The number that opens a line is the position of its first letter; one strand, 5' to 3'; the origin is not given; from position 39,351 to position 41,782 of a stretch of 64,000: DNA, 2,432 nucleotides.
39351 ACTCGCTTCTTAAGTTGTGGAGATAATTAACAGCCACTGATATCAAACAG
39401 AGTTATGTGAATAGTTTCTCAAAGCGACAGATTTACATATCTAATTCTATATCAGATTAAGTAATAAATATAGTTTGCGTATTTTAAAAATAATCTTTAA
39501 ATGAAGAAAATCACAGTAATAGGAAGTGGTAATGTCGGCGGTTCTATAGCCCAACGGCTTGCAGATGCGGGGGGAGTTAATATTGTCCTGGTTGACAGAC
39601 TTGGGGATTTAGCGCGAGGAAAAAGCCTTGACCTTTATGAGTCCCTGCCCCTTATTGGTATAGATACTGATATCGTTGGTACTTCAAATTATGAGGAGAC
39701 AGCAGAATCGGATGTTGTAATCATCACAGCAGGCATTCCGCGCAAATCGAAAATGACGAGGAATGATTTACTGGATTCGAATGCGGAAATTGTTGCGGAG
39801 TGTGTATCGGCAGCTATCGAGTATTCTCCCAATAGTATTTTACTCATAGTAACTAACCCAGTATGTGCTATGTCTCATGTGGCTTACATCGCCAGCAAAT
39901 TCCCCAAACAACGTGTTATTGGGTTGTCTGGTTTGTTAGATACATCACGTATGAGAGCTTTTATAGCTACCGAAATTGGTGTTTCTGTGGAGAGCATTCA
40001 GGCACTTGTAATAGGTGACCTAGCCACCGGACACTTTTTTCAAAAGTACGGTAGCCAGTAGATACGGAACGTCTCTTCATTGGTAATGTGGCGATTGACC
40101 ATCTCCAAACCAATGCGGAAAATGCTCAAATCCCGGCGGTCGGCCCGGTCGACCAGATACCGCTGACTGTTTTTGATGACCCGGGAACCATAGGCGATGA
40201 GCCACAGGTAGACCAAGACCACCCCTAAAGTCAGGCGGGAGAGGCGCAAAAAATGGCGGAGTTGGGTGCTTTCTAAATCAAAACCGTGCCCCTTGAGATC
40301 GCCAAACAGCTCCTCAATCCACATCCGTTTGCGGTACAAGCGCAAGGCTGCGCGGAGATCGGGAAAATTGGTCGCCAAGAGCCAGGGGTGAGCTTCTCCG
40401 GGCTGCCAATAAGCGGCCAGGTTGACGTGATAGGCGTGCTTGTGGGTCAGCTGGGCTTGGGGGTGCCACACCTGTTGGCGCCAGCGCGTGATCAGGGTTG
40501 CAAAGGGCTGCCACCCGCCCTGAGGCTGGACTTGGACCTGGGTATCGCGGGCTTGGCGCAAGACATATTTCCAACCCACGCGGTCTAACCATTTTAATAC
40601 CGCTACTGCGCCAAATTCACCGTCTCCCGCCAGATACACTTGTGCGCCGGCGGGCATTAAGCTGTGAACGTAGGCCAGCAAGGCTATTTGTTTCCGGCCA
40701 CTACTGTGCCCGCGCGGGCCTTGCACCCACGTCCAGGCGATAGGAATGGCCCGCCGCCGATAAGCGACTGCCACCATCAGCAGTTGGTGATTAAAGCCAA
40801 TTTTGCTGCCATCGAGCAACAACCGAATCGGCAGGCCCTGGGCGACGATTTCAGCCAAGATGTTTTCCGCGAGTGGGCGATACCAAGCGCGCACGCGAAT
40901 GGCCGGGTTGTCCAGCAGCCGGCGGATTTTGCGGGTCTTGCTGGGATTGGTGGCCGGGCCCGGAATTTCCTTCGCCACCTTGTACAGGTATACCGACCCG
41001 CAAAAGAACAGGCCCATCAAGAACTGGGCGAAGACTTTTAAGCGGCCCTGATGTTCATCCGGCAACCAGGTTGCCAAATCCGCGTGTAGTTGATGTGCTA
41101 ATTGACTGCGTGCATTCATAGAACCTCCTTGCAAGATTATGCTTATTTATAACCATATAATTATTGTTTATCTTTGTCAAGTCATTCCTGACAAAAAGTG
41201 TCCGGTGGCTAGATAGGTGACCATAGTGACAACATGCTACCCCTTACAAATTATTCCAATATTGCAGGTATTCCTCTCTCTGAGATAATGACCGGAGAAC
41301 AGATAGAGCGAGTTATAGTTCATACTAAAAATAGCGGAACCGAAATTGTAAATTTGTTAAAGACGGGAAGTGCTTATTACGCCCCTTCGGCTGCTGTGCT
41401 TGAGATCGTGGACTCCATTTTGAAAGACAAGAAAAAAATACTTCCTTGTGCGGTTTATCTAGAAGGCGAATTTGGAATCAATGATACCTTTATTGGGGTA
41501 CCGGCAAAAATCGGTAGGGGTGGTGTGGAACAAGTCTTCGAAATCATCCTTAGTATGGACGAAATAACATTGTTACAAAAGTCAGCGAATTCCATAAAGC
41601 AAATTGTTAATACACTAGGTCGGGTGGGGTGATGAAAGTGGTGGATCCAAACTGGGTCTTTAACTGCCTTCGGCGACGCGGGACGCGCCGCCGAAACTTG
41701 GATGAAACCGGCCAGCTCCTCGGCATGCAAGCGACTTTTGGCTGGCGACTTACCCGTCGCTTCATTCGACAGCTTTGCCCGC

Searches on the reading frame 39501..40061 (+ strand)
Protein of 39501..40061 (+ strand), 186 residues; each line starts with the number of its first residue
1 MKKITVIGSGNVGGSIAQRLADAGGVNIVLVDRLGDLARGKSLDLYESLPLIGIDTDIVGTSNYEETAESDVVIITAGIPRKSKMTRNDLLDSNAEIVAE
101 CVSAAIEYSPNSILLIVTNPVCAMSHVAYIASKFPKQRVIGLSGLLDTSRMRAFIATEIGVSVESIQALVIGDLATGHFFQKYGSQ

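Call 104: search_protein_families(library=pfam, proteins=[window:39501-40061:+], max_evalue=0.001)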
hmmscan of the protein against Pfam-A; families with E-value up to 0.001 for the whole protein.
window:39501-40061:+ (186 aa): 4 families
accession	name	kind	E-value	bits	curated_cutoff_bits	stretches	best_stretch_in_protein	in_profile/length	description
PF00056.29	Ldh_1_N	-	2.6e-32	112.2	27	1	3-141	2-141/141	lactate/malate dehydrogenase, NAD binding domain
PF03807.23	F420_oxidored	-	1.1e-05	26.4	21.6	1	3-77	1-67/94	NADP oxidoreductase coenzyme F420-dependent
PF03721.20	UDPG_MGDP_dh_N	-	1.5e-05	25.1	27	1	2-125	1-129/187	UDP-glucose/GDP-mannose dehydrogenase family, NAD binding domain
PF02558.23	ApbA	-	0.00049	20.2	22.2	0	4-76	1-73/150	Ketopantoate reductase PanE/ApbA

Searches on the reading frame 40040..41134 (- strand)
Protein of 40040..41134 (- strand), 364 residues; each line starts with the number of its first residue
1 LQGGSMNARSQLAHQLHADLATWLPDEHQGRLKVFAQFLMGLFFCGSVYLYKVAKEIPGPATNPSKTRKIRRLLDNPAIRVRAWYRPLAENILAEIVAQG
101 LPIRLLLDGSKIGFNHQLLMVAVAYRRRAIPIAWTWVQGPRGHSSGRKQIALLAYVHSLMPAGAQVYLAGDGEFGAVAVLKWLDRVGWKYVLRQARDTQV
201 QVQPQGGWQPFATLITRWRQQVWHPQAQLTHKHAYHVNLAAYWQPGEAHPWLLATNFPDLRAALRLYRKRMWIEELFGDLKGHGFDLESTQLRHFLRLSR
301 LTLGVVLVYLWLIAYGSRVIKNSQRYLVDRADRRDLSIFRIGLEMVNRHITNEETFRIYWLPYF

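Call 32: search_protein_families(library=pfam, proteins=[window:40040-41134:-], max_evalue=0.001)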
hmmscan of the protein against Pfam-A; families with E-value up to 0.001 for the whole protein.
window:40040-41134:- (364 aa): 1 family
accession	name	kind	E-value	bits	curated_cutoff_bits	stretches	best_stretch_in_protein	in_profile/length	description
PF01609.27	DDE_Tnp_1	-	2.1e-11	44.4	23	1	164-311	76-200/200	Transposase DDE domain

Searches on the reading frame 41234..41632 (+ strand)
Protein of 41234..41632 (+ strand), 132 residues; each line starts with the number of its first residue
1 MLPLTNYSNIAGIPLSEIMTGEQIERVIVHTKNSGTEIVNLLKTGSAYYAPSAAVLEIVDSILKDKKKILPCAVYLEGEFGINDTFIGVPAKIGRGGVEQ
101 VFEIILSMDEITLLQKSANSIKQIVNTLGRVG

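Call 104: search_protein_families(library=pfam, proteins=[window:41234-41632:+], max_evalue=0.001)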
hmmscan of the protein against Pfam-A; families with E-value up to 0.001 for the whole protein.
window:41234-41632:+ (132 aa): 1 family
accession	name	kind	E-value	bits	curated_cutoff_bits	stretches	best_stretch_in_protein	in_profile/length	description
PF02866.23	Ldh_1_C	-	6.7e-20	72.2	22.6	1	3-127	37-169/174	lactate/malate dehydrogenase, alpha/beta C-terminal domain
